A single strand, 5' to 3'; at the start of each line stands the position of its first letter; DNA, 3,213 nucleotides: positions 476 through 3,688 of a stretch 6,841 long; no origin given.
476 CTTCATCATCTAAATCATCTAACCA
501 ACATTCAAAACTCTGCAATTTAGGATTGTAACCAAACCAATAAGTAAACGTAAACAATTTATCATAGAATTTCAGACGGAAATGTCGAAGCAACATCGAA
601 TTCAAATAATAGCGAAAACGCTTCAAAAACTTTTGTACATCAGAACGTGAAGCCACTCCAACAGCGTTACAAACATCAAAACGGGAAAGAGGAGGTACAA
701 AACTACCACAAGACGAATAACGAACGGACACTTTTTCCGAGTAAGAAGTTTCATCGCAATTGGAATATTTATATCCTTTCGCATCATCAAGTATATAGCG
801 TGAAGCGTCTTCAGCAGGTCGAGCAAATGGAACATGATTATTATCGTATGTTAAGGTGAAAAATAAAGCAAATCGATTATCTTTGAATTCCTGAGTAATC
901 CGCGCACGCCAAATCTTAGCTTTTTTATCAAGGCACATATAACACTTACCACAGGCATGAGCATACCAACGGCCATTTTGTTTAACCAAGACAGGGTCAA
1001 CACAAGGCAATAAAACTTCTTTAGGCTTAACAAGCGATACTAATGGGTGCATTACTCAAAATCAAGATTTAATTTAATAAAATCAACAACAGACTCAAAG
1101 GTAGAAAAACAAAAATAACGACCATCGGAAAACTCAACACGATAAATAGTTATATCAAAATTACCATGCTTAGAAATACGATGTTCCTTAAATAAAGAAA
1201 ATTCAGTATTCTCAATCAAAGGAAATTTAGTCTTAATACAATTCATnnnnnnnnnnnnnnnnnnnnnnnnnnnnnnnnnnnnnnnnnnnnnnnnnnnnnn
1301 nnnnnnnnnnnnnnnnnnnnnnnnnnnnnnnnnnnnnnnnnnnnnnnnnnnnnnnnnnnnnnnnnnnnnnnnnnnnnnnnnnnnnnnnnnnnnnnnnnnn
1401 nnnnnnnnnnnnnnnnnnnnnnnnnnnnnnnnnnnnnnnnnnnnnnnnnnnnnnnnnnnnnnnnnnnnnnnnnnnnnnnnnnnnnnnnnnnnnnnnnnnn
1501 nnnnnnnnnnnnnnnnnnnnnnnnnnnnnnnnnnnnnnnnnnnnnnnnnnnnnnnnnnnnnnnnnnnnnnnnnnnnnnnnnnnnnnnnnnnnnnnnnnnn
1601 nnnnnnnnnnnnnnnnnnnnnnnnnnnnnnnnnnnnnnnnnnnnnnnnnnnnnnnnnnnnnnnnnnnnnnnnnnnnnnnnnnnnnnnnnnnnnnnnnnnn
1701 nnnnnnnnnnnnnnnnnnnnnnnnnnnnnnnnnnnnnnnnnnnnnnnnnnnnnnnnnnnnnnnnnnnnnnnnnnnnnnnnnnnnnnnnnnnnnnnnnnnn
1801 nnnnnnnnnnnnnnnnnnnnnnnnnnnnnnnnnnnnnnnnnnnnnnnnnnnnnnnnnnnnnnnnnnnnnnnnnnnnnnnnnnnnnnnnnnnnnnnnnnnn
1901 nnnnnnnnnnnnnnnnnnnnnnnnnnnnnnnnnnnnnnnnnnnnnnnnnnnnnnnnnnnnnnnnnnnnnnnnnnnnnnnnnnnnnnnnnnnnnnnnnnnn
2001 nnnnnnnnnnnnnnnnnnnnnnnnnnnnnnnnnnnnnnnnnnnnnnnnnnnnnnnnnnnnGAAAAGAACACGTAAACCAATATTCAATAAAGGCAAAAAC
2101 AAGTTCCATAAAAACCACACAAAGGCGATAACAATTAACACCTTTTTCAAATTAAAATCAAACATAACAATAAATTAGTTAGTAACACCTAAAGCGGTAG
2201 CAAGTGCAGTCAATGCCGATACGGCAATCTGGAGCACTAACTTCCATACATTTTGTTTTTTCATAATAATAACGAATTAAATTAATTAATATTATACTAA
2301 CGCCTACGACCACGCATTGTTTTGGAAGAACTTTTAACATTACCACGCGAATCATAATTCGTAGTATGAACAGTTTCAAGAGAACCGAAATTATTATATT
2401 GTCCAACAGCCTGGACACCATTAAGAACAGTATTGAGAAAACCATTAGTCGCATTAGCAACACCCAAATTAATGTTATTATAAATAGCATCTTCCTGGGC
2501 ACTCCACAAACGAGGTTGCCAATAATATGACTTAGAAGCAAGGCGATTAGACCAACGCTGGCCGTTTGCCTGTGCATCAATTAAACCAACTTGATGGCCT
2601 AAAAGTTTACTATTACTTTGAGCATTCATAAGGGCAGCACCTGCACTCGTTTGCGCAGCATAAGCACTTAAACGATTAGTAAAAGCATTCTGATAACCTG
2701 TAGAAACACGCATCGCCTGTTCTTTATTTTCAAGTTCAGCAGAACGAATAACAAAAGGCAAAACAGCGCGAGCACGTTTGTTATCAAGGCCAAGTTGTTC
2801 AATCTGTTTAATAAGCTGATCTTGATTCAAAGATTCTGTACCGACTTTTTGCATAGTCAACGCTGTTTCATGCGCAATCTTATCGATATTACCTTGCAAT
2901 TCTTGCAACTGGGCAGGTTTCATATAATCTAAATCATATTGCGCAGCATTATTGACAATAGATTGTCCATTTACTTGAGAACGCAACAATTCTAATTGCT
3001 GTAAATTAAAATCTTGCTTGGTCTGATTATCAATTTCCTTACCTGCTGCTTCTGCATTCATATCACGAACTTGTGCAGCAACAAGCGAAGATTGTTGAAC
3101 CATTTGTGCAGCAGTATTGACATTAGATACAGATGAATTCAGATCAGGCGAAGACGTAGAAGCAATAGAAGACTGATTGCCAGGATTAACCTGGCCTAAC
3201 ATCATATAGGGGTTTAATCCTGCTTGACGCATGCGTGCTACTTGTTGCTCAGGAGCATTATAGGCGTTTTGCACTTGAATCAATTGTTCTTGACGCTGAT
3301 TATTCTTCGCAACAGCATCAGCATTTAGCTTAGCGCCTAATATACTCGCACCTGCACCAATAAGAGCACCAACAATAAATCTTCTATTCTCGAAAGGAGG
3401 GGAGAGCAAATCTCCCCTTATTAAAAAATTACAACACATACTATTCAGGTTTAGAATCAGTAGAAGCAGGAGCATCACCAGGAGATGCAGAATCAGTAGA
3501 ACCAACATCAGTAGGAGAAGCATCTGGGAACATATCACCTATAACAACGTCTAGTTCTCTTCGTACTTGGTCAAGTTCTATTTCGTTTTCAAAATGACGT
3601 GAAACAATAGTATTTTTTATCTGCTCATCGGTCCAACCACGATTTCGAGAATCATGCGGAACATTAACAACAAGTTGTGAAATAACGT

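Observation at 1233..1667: A muralytic M15 zinc peptidase (endolysin-type) encoded by an ssDNA microvirus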

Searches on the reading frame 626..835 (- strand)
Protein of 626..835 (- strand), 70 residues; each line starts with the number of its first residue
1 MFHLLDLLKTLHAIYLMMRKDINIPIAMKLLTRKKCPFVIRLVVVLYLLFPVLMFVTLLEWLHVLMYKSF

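Call 93: search_protein_families(library=phrogs, proteins=[window:626-835:-], max_evalue=0.1)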
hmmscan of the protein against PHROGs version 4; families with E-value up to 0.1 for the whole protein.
seq(70 aa): 0 families

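Call 94: search_protein_families(library=pfam, proteins=[window:626-835:-], max_evalue=0.1)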
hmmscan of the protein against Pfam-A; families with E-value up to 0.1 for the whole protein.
seq(70 aa): 0 families

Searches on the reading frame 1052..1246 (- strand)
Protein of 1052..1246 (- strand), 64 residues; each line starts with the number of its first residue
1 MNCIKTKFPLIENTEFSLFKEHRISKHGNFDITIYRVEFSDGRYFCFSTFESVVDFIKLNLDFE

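Call 4: search_protein_families(library=pfam, proteins=[window:1052-1246:-], max_evalue=0.1)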
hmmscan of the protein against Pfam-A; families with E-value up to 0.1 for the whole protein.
window:1052-1246:- (64 aa): 0 families

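Call 5: search_protein_families(library=phrogs, proteins=[window:1052-1246:-], max_evalue=0.01)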
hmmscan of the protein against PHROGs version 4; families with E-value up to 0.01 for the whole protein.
window:1052-1246:- (64 aa): 0 families

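Call 52: search_protein_families(library=ncbifam, proteins=[window:1052-1246:-], max_evalue=0.01)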
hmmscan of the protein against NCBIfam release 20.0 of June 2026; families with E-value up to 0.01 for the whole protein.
window:1052-1246:- (64 aa): 0 families

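Call 93: search_protein_families(library=phrogs, proteins=[window:1052-1246:-], max_evalue=0.1)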
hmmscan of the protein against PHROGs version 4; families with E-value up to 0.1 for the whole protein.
window:1052-1246:- (64 aa): 0 families

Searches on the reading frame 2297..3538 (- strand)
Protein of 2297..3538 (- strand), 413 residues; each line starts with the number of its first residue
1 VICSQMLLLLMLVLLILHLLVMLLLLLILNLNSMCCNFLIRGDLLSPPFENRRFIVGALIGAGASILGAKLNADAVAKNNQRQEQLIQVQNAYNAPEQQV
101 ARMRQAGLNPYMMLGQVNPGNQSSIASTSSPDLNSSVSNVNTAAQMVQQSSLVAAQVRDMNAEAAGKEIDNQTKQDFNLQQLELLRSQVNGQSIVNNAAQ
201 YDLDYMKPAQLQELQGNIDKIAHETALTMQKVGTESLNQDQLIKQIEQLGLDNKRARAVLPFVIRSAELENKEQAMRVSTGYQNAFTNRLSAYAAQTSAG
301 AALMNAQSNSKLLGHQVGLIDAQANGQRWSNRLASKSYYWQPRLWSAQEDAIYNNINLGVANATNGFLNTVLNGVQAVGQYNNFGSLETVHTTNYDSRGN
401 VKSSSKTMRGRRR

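Call 4: search_protein_families(library=pfam, proteins=[window:2297-3538:-], max_evalue=0.1)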
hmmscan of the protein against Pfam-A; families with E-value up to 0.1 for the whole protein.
window:2297-3538:- (413 aa): 2 families
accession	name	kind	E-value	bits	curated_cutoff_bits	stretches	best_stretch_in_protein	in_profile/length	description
PF14338.12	Mrr_N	-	0.0036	17.9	29.5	0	163-212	17-67/87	Mrr N-terminal domain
PF20663.3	COG4_N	-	0.0062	17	27.3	0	210-275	3-68/107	Conserved oligomeric Golgi complex subunit 4, N-terminal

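Call 5: search_protein_families(library=phrogs, proteins=[window:2297-3538:-], max_evalue=0.01)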
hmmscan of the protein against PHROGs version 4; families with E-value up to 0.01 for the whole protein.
window:2297-3538:- (413 aa): 4 families
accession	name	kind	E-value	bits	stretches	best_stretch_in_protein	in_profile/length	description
phrog_8689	-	tail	2.5e-10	41.6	1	56-252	16-246/327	pilot protein for DNA ejection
phrog_8693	-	tail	1.7e-06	29.2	1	55-303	7-243/258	pilot protein for DNA ejection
phrog_31272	-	tail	2.2e-06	27.9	1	77-131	51-105/294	pilot protein for DNA ejection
phrog_11693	-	tail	3.2e-05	25.2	1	55-174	6-137/228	pilot protein for DNA ejection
